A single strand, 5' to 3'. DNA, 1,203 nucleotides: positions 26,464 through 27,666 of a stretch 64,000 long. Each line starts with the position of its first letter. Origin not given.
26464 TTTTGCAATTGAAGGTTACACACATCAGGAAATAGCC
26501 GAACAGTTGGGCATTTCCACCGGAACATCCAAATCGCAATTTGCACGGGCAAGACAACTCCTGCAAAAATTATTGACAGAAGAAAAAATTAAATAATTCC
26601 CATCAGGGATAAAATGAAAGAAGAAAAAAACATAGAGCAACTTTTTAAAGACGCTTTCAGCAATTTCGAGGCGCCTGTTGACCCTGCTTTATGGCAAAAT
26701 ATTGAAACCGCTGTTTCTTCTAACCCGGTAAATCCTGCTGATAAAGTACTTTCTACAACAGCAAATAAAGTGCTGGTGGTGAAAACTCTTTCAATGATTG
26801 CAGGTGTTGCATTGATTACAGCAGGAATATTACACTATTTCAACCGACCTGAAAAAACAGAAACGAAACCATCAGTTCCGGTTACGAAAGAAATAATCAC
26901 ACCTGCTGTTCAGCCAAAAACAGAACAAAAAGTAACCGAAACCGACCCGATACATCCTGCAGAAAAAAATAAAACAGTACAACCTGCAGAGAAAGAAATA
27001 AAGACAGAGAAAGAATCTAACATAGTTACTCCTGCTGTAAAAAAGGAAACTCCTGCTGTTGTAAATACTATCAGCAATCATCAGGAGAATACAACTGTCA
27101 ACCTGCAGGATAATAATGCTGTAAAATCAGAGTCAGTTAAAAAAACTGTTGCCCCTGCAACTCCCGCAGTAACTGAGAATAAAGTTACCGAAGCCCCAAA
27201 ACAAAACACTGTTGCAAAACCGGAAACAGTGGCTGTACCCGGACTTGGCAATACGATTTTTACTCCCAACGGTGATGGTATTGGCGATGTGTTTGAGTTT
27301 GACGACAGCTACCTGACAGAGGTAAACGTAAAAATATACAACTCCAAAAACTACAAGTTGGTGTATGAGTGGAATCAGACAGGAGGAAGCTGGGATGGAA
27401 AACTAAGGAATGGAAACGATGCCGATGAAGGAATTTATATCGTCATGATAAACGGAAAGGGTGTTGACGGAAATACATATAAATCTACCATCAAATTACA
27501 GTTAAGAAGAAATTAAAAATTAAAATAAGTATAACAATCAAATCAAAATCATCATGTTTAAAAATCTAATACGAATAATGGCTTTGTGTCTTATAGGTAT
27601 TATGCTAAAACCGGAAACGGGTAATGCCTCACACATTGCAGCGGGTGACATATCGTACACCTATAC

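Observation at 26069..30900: ECF sigma / anti-sigma-like TM protein bearing a T9SS type-B sorting domain / giant Ig-repeat T9SS substrate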

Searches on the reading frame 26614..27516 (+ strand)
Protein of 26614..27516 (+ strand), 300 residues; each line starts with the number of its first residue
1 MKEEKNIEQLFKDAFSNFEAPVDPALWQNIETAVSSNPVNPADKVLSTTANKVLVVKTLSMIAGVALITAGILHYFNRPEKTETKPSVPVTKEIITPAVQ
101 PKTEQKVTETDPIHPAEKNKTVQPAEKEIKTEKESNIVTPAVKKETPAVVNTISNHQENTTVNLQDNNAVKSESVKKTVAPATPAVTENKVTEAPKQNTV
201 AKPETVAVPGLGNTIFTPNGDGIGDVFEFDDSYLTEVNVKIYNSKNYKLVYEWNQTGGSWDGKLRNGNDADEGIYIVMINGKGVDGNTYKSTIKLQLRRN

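Call 3: search_protein_families(library=pfam, proteins=[window:26614-27516:+], max_evalue=0.01)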
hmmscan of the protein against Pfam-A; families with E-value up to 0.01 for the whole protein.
window:26614-27516:+ (300 aa): 1 family
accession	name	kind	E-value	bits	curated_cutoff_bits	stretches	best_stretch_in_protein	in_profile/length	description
PF13585.12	CHU_C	-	1.3e-09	38.5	27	1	214-293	5-84/86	CHU_C Type IX secretion signal domain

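Call 4: search_protein_families(library=ncbifam, proteins=[window:26614-27516:+], max_evalue=0.01)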
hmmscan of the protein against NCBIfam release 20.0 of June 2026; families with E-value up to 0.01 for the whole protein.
window:26614-27516:+ (300 aa): 1 family
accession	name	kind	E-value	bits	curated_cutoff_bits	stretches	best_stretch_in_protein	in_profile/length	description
TIGR04131.1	Bac_Flav_CTERM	domain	9.8e-07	28.8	35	1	214-266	5-57/85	T9SS type B sorting domain-containing protein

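Call 5: find_homologous_proteins(query=window:26614-27516:+, max_evalue=0.001)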
Query window:26614-27516:+ (300 aa): 33 proteins with E <= 0.001 among 1880 candidates.
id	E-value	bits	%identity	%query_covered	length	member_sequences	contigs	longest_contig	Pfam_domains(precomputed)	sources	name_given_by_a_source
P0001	5.7e-178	609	94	100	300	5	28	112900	PF13585.13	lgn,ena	-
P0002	2.3e-161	554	87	100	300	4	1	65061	PF13585.13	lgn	-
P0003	2.5e-155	534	83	100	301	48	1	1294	PF13585.13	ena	-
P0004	2.7e-110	387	63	99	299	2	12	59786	PF13585.13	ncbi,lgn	-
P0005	6.0e-109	382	79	80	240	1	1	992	-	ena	-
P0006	1.4e-96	342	59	100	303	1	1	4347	PF13585.13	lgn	-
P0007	7.8e-91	323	86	58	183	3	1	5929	PF13585.13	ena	-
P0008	1.5e-58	217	43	100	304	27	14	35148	PF13585.13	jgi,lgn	-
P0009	1.7e-58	217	44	100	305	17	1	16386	PF13585.13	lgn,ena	-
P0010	3.7e-57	212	41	100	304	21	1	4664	PF13585.13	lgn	-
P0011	3.5e-55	206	44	100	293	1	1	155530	PF13585.13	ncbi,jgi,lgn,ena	jgi:hypothetical protein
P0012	6.4e-21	93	29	95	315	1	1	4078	PF13585.13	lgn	-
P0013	4.7e-17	81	29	99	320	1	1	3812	PF13585.13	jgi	jgi:gliding motility-associated-like protein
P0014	3.7e-16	78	39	28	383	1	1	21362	PF00801.27,PF13585.13,PF18911.7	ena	-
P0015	1.1e-14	73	28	96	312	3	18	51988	PF13585.13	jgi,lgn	jgi:gliding motility-associated-like protein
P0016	6.9e-14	70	29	99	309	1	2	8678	PF13585.13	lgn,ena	-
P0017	1.6e-13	69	28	96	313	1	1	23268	PF13585.13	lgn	-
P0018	7.2e-13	67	26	92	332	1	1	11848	PF13585.13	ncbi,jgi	jgi:gliding motility-associated-like protein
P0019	4.8e-12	64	25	96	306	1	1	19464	PF13585.13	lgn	-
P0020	1.2e-11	63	29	28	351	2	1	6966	PF13585.13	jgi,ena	jgi:hypothetical protein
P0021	1.5e-11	63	26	92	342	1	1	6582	PF13585.13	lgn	-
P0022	1.1e-10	60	23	94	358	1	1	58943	PF13585.13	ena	-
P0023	7.3e-10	57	26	99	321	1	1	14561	PF13585.13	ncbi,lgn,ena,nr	ncbi:MAG TPA: gliding motility-associated C-terminal domain-containing protein [Bacteroidia bacteriu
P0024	3.3e-9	55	35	27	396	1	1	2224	PF13585.13,PF18911.7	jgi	jgi:gliding motility-associated-like protein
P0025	1.6e-8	53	32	28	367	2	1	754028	PF00801.27,PF13585.13,PF18911.7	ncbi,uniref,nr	ncbi:T9SS type B sorting domain-containing protein [Brumimicrobium aurantiacum]|uniref:PKD domain-co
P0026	3.3e-8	52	25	99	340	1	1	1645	PF13585.13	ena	-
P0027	3.5e-7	48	25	99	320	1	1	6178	PF13585.13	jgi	jgi:gliding motility-associated-like protein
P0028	4.0e-7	48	36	37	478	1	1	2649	PF16820.12,PF13585.13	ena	-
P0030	2.4e-5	42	26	99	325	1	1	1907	PF13585.13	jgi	jgi:gliding motility-associated-like protein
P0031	5.2e-5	41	25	98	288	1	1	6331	PF13585.13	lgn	-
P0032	5.3e-5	41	24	99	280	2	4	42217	PF13585.13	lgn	-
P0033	5.7e-4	38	26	98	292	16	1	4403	PF13585.13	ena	-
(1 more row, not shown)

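Call 8: find_related_loci(query=A1, collection=genome_contigs, flank=7000)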
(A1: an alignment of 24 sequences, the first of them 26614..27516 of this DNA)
Query A1 (300 aa) in genome_contigs; peptide patterns used: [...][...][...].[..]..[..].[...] (x = any residue, [..] = any of these).
600 stretches matched a pattern (row limit reached: there are more); 200 encode a relative of the query (tblastn E <= 1e-3); the best 80 are kept; 80 distinct loci.
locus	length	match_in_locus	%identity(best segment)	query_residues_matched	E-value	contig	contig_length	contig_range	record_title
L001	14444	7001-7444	32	151-299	9e-16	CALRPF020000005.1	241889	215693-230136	MAG: Chitinophaga pinensis isolate JJ-KV8A6-267-2-mx-bin613 genome assembly, contig: JJ-KV8A6-267-C5, whole genome shotg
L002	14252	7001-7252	42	216-299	2e-15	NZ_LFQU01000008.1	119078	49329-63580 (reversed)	Xylanibacter rarus strain 109 contig00008, whole genome shotgun sequence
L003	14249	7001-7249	46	215-295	3e-14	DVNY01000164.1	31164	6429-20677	MAG TPA_asm: Candidatus Caccomonas pullistercoris isolate 5345 MalCec1__C429862_L31164_SRR2134638, whole genome shotgun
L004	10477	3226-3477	38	216-299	2e-13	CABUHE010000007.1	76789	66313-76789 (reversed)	MAG TPA_asm: uncultured Prevotella sp. isolate MGYG-HGUT-04009 genome assembly, contig: GUT_GENOME253435_7, whole genome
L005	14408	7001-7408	36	139-286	2e-13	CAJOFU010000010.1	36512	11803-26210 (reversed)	Paludibacteraceae bacterium isolate Red_deer_3_mag_174 genome assembly, contig: scaffold_1029, whole genome shotgun sequ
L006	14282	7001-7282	34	201-299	7e-13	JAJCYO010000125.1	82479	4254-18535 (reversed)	MAG: Flavobacteriales bacterium isolate OFTM342 OFTM342_124, whole genome shotgun sequence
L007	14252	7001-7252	39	215-299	6e-13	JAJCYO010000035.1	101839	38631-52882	MAG: Flavobacteriales bacterium isolate OFTM342 OFTM342_34, whole genome shotgun sequence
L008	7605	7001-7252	40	215-299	9e-13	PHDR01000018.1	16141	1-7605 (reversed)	MAG: Bacteroidetes bacterium HGW-Bacteroidetes-12 bjp_ig2158_scaffold_1423, whole genome shotgun sequence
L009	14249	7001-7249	40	216-299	1e-12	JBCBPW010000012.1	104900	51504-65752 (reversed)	MAG: Bacteroidota bacterium isolate J06634_3 NODE_12_length_104900_cov_12.537010, whole genome shotgun sequence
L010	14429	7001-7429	30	145-299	2e-12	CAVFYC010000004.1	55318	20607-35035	Christensenellaceae bacterium Phil1 isolate H07667-L1_cleanbin_000002 genome assembly, contig: Spades_H07667-L1_contig_4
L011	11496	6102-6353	41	216-299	3e-12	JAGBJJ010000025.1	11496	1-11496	MAG: Prevotella sp. isolate RGIG9172 Water_deer_Reticulum-5__c61286, whole genome shotgun sequence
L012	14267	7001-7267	39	206-300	3e-12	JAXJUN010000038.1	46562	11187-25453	MAG: Paludibacteraceae bacterium isolate DOME_MAG_5269 5269_C0326_k141_1096787, whole genome shotgun sequence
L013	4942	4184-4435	36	215-299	3e-12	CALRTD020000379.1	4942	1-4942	MAG: Synechococcus sp. UW140 isolate JJ-JE56-12-3-mx-bin559 genome assembly, contig: JJ-RDS211-73-C1410, whole genome sh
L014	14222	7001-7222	40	216-289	3e-12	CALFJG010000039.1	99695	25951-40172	MAG TPA_asm: uncultured Prevotellaceae bacterium isolate ERR1278105_bin.54_CONCOCT_v1.1_MAG genome assembly, contig: ERZ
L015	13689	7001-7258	41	215-299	3e-12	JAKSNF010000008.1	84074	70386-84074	MAG: Paludibacteraceae bacterium isolate Horse_feces144 MAG144_8, whole genome shotgun sequence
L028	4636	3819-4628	23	1-264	1e-9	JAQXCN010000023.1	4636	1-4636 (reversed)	MAG: Crocinitomicaceae bacterium isolate cluster4_bin.45 k119_185777, whole genome shotgun sequence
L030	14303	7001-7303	33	175-286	1e-9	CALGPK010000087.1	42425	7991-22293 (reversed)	MAG: uncultured Bacteroidales bacterium isolate N1_Bin_METABAT__185_1 genome assembly, contig: c_000000711259, whole gen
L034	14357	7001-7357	27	184-299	5e-9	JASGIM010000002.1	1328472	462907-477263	MAG: Flavobacteriales bacterium isolate 5N033 JMF-2111-06-0005.ont.bin.33_1, whole genome shotgun sequence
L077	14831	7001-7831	26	6-280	2e-10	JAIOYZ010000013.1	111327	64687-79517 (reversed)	MAG: Bacteroidia bacterium isolate Tobar12.5m-G26 Tobar12-5m-20mill-C55, whole genome shotgun sequence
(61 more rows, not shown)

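Call 10: find_encoding_contigs(protein=P0011, flank=7000, max_places=2)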
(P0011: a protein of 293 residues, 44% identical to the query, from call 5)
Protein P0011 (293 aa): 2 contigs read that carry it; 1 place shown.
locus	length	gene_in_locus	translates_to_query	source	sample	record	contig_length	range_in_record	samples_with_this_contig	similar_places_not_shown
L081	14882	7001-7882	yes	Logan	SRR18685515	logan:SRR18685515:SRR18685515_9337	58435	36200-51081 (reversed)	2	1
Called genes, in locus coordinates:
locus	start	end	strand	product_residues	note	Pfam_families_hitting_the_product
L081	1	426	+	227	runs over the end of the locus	PF00156:Pribosyltran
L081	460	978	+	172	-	PF01590:GAF, PF13185:GAF_2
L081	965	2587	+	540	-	PF13205:Big_5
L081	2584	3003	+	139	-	PF01042:Ribonuc_L-PSP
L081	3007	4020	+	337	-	PF01073:3Beta_HSD, PF01370:Epimerase, PF02719:Polysacc_synt_2, PF04321:RmlD_sub_bind, PF05368:NmrA (weak), PF07993:NAD_binding_4, PF13460:NAD_binding_10, PF16363:GDP_Man_Dehyd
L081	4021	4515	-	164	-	PF05163:DinB, PF12867:DinB_2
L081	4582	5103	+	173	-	PF12867:DinB_2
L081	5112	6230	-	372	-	PF02518:HATPase_c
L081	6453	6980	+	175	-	PF07638:Sigma70_ECF (faint), PF04542:Sigma70_r2, PF08281:Sigma70_r4_2, PF04545:Sigma70_r4 (weak)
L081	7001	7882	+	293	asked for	PF13585:CHU_C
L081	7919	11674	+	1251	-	PF19081:Ig_7 (faint), PF13895:Ig_2 (faint), PF06832:BiPBP_C (faint), PF16820:PKD_3 (faint), PF13585:CHU_C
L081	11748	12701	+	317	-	PF02219:MTHFR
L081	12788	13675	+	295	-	PF00376:MerR, PF13411:MerR_1, PF02607:B12-binding_2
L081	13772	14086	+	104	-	PF00085:Thioredoxin, PF13098:Thioredoxin_2, PF13899:Thioredoxin_7 (weak)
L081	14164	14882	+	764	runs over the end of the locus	PF25049:OB_HELZ2 (faint), PF08206:OB_RNB, PF17849:OB_Dis3, PF17876:CSD2, PF00773:RNB, PF00575:S1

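Call 11: find_encoding_contigs(protein=P0015, flank=7000, max_places=2)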
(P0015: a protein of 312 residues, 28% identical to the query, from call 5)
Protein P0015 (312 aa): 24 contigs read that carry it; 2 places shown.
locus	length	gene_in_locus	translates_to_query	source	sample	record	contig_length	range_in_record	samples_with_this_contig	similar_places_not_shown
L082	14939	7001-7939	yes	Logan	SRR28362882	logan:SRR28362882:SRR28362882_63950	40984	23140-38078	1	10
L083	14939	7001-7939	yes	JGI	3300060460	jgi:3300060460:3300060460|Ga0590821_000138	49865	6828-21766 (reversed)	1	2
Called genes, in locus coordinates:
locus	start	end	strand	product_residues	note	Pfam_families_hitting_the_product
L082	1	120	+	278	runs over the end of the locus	PF02569:Pantoate_ligase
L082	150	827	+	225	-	PF01507:PAPS_reduct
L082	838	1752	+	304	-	PF01073:3Beta_HSD, PF01370:Epimerase, PF02719:Polysacc_synt_2, PF04321:RmlD_sub_bind, PF05368:NmrA (weak), PF07993:NAD_binding_4, PF13460:NAD_binding_10, PF16363:GDP_Man_Dehyd, +2 more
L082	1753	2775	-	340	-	PF08240:ADH_N, PF00107:ADH_zinc_N, PF13602:ADH_zinc_N_2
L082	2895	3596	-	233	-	PF00590:TP_methylase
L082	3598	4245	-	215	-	PF00702:Hydrolase, PF08282:Hydrolase_3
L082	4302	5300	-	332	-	PF00793:DAHP_synth_1, PF03102:NeuB (weak)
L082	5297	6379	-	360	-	PF00834:Ribul_P_3_epim, PF00571:CBS (weak)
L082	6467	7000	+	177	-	PF07638:Sigma70_ECF (weak), PF04542:Sigma70_r2, PF08281:Sigma70_r4_2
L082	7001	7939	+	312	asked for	PF13585:CHU_C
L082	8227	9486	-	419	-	PF16254:DUF4910 (weak), PF04389:Peptidase_M28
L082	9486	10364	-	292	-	-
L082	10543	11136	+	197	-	PF00265:TK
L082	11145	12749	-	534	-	PF11974:bMG3 (faint), PF13620:CarboxypepD_reg (weak), PF13715:CarbopepD_reg_2 (faint), PF13620:CarboxypepD_reg, PF22904:NOMO1-like_2nd (weak), PF17210:SdrD_B (weak), PF05359:DUF748 (weak), PF00691:OmpA, +1 more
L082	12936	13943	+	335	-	PF04909:Amidohydro_2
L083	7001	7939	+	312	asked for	PF13585:CHU_C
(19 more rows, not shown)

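Call 12: find_encoding_contigs(protein=P0022, flank=7000, max_places=2)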
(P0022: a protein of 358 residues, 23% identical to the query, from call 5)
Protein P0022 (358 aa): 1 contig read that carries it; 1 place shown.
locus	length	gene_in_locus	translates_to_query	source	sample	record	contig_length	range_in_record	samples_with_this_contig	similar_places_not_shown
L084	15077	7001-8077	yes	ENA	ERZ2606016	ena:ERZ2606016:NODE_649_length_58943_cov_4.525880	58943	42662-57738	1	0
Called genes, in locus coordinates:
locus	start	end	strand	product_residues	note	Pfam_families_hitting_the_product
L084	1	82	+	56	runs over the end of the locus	-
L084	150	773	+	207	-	PF13505:OMP_b-brl (weak), PF13568:OMP_b-brl_2 (weak)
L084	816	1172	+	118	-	-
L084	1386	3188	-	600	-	PF00009:GTP_EFTU, PF22042:EF-G_D2 (weak), PF03144:GTP_EFTU_D2, PF14492:EFG_III (faint), PF00679:EFG_C, PF06421:LepA_C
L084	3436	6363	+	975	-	PF06119:NIDO, PF00801:PKD, PF18911:PKD_4, PF13585:CHU_C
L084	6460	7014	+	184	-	PF07638:Sigma70_ECF (weak), PF04542:Sigma70_r2, PF08281:Sigma70_r4_2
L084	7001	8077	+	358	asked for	PF13585:CHU_C (weak)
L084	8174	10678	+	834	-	PF00801:PKD, PF18911:PKD_4, PF22352:K319L-like_PKD (faint), PF01483:P_proprotein (faint), PF18911:PKD_4, PF13585:CHU_C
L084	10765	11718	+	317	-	PF02219:MTHFR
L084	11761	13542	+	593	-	PF01433:Peptidase_M1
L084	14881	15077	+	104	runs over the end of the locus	PF01527:HTH_Tnp_1, PF13518:HTH_28 (weak)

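Call 13: find_encoding_contigs(protein=P0032, flank=7000, max_places=2)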
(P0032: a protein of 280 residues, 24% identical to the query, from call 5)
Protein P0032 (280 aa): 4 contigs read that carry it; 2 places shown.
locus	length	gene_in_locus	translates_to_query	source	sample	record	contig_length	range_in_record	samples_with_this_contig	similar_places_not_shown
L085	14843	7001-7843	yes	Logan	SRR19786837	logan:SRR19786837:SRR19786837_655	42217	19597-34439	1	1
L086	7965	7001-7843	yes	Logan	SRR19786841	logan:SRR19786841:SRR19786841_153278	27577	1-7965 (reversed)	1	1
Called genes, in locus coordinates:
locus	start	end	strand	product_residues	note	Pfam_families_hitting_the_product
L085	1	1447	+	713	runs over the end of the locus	PF08206:OB_RNB, PF25049:OB_HELZ2 (faint), PF08206:OB_RNB, PF17849:OB_Dis3, PF17876:CSD2, PF00773:RNB, PF00575:S1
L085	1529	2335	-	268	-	PF00072:Response_reg, PF04397:LytTR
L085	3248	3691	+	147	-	PF02502:LacAB_rpiB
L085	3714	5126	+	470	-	PF04389:Peptidase_M28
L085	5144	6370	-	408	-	PF00578:AhpC-TSA, PF08534:Redoxin, PF13905:Thioredoxin_8 (weak)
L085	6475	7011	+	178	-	PF07638:Sigma70_ECF (weak), PF04542:Sigma70_r2, PF08281:Sigma70_r4_2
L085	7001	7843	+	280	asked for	PF13585:CHU_C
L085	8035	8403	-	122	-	PF02152:FolB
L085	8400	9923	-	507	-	PF00749:tRNA-synt_1c, PF19269:Anticodon_2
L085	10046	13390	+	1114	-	PF13779:DUF4175 (faint)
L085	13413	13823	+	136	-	PF13581:HATPase_c_2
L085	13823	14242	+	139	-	PF02130:YbeY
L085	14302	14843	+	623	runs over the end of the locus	PF00070:Pyr_redox (faint), PF01134:GIDA, PF07992:Pyr_redox_2 (weak), PF12831:FAD_oxidored (weak), PF21680:GIDA_C_1st, PF13932:SAM_GIDA_C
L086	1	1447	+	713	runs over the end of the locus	PF08206:OB_RNB, PF25049:OB_HELZ2 (faint), PF08206:OB_RNB, PF17849:OB_Dis3, PF17876:CSD2, PF00773:RNB, PF00575:S1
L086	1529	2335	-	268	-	PF00072:Response_reg, PF04397:LytTR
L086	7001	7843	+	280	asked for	PF13585:CHU_C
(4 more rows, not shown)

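Call 14: find_encoding_contigs(protein=P0018, flank=7000, max_places=1)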
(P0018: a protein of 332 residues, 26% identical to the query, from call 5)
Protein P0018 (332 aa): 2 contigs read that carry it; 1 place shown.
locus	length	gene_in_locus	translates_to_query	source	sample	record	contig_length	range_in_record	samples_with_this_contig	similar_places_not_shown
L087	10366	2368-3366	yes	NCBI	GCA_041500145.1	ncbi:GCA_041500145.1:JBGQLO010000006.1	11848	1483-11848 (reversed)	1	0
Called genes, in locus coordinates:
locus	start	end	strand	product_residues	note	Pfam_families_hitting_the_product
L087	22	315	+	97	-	PF05635:23S_rRNA_IVP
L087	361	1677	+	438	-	PF00364:Biotin_lipoyl, PF02817:E3_binding, PF00198:2-oxoacid_dh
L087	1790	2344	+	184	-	PF07638:Sigma70_ECF (faint), PF04542:Sigma70_r2, PF04545:Sigma70_r4 (faint), PF08281:Sigma70_r4_2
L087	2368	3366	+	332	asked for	PF13585:CHU_C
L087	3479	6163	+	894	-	PF13573:SprB, PF00801:PKD (weak), PF18911:PKD_4, PF13585:CHU_C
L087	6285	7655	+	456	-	PF00206:Lyase_1, PF10415:FumaraseC_C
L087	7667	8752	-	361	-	PF00483:NTP_transferase, PF12804:NTP_transf_3 (faint), PF22640:ManC_GMP_beta-helix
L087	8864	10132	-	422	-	PF01566:Nramp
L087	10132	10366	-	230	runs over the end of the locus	PF13505:OMP_b-brl (weak), PF13568:OMP_b-brl_2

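Call 15: find_encoding_contigs(protein=P0023, flank=7000, max_places=1)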
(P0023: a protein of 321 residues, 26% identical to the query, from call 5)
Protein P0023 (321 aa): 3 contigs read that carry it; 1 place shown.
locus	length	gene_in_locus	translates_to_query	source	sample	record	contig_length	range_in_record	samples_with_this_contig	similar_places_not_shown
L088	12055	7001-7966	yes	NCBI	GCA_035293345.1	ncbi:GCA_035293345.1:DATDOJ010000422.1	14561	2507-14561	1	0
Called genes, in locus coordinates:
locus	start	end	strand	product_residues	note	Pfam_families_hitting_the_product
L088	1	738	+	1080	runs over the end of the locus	PF01364:Peptidase_C25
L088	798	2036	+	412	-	PF19572:PorV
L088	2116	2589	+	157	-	PF02542:YgbB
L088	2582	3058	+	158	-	PF08211:dCMP_cyt_deam_2, PF00383:dCMP_cyt_deam_1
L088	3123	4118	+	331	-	PF00676:E1_dh, PF02775:TPP_enzyme_C (weak), PF13292:DXP_synthase_N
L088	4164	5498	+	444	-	PF00364:Biotin_lipoyl, PF02817:E3_binding, PF00198:2-oxoacid_dh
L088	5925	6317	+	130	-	PF01381:HTH_3 (weak), PF13443:HTH_26 (weak)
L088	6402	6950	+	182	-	PF07638:Sigma70_ECF (weak), PF04542:Sigma70_r2, PF08281:Sigma70_r4_2, PF04545:Sigma70_r4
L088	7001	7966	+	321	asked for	PF13585:CHU_C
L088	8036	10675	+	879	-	PF13573:SprB, PF18911:PKD_4, PF00801:PKD (weak), PF18911:PKD_4, PF13585:CHU_C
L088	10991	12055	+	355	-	PF00206:Lyase_1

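Call 16: find_encoding_contigs(protein=P0031, flank=7000, max_places=1)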
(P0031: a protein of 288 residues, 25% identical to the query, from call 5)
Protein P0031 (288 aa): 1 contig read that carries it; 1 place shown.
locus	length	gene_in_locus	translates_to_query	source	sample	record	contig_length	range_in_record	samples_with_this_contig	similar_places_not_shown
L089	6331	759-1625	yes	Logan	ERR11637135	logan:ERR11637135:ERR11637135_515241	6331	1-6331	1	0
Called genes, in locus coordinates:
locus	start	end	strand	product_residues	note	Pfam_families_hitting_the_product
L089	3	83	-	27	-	?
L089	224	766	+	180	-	PF04542:Sigma70_r2, PF08281:Sigma70_r4_2, PF04545:Sigma70_r4 (weak)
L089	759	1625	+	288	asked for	PF13585:CHU_C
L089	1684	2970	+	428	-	PF05193:Peptidase_M16_C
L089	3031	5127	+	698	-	PF00041:fn3, PF13585:CHU_C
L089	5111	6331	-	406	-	?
